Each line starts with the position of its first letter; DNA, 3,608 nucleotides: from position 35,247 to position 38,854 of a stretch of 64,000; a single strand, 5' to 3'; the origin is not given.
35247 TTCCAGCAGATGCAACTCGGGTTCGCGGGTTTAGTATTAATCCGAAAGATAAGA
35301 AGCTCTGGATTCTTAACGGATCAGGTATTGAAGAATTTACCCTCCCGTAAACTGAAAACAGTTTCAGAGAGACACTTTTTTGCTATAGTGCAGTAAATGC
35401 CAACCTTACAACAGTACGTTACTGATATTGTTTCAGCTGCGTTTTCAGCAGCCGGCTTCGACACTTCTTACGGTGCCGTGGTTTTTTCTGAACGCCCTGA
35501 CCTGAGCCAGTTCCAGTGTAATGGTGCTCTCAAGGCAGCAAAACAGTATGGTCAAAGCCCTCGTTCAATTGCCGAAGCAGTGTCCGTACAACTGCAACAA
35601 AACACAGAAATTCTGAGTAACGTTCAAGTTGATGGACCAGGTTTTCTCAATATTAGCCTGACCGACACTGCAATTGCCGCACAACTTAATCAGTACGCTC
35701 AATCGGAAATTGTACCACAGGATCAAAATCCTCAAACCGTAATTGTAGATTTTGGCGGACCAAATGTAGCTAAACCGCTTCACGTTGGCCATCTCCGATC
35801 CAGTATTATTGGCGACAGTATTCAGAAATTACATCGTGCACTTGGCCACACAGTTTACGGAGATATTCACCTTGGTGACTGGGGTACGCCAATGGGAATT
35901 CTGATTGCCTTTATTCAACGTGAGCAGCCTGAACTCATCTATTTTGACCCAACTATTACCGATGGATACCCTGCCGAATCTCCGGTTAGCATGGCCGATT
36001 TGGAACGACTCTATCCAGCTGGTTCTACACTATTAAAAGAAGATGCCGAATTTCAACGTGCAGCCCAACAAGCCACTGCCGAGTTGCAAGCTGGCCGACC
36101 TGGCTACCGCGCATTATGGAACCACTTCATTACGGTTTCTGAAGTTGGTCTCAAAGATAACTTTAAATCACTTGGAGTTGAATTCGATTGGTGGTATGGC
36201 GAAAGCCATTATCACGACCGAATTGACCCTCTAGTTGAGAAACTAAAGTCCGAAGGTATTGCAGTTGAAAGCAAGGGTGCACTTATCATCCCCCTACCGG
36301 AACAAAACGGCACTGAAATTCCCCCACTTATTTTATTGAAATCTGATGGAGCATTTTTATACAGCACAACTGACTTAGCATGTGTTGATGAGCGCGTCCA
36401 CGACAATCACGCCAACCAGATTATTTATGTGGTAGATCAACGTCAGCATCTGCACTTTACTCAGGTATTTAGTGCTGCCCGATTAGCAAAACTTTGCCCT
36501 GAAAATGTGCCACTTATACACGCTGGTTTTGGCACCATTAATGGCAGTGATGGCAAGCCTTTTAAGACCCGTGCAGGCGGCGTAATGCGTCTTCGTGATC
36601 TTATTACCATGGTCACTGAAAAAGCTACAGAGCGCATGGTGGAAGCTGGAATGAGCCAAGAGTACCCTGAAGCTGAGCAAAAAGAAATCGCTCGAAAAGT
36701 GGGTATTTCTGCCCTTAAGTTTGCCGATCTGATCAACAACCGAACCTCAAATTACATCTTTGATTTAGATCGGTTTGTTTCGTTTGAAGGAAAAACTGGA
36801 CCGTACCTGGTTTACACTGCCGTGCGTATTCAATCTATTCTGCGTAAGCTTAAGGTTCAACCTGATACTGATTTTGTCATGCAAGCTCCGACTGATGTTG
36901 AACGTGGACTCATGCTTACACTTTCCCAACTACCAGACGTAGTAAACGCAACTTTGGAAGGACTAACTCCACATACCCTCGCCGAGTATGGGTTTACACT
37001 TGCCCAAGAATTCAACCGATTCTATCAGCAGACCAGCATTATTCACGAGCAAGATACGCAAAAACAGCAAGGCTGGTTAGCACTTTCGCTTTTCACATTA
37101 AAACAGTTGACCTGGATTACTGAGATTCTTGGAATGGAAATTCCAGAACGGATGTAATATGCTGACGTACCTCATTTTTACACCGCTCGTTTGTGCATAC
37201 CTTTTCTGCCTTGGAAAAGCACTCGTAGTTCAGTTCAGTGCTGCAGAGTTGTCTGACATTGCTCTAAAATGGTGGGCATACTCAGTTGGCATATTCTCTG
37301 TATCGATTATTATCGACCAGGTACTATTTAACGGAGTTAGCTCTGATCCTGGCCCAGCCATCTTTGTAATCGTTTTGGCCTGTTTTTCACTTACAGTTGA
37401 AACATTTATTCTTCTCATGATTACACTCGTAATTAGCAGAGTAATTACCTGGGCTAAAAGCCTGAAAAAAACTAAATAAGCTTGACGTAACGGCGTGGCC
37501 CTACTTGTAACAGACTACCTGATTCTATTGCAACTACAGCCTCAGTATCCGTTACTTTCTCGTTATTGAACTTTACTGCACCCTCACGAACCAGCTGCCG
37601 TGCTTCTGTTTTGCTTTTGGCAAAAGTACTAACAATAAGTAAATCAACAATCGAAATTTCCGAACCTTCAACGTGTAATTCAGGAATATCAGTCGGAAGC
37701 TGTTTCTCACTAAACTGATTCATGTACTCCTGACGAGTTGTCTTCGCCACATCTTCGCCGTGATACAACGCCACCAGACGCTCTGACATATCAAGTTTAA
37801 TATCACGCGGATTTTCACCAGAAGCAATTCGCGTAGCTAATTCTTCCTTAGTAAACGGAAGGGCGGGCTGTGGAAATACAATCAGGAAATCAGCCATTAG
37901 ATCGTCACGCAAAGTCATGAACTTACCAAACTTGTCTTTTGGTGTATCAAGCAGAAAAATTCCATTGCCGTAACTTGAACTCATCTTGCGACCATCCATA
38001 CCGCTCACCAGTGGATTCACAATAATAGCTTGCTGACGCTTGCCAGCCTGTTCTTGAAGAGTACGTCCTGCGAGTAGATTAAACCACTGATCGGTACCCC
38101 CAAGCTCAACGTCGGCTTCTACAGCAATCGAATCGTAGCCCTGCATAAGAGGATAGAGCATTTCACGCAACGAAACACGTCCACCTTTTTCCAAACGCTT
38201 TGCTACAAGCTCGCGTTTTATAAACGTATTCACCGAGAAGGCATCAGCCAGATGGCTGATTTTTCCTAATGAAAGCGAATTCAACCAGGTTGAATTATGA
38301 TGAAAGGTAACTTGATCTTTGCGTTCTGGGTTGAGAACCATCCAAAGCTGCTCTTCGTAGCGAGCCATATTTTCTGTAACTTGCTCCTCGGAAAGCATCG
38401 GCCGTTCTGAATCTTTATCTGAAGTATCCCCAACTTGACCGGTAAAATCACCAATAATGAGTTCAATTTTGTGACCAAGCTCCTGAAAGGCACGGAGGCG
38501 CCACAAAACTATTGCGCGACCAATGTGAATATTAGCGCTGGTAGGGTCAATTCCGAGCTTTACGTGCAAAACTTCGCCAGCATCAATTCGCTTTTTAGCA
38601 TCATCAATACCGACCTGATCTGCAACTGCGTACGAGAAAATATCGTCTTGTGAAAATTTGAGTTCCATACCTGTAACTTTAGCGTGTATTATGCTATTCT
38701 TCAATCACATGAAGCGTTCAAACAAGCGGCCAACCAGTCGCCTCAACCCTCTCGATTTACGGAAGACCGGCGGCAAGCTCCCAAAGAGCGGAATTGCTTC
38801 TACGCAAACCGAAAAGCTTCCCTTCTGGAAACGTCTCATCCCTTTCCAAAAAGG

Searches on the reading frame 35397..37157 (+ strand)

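Call 27: search_protein_families(library=pfam, proteins=[window:35397-37157:+], max_evalue=0.00001)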
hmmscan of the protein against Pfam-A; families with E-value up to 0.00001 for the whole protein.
window:35397-37157:+ (586 aa): 3 families
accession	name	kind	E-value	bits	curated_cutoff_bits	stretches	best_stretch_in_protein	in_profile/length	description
PF00750.26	tRNA-synt_1d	-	6.7e-89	298.7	23.3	1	106-456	13-348/349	tRNA synthetases class I (R), catalytic domain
PF05746.21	DALR_1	-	3e-20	72.9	22.3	1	472-586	2-117/117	DALR anticodon binding domain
PF03485.21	Arg_tRNA_synt_N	-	1.8e-14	54.6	21.5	1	6-88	5-85/85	Arginyl tRNA synthetase N terminal domain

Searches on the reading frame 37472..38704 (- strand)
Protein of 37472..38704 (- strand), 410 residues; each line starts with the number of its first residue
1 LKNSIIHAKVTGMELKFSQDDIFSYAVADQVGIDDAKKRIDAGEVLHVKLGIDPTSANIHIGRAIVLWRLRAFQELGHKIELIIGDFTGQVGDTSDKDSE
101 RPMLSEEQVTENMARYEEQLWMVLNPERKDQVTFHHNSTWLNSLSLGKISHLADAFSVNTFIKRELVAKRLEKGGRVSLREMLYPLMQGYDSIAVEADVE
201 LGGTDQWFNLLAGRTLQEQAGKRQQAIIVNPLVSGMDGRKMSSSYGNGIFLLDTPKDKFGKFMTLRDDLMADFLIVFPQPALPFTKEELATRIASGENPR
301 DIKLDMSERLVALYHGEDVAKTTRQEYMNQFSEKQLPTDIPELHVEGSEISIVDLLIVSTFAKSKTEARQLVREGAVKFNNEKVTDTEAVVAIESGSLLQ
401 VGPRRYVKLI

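Call 27: search_protein_families(library=pfam, proteins=[window:37472-38704:-], max_evalue=0.00001)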
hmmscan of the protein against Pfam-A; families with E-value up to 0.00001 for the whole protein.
window:37472-38704:- (410 aa): 3 families
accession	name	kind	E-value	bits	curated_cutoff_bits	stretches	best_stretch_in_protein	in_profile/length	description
PF00579.31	tRNA-synt_1b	-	1.4e-61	208.8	21.1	1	45-326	5-286/292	tRNA synthetases class I (W and Y)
PF22421.1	SYY_C-terminal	-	1.3e-12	47.9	27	1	335-392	4-61/83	Tyrosine--tRNA ligase SYY-like C-terminal domain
PF01479.30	S4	-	1.4e-06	28.3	22.8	1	358-387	8-38/48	S4 domain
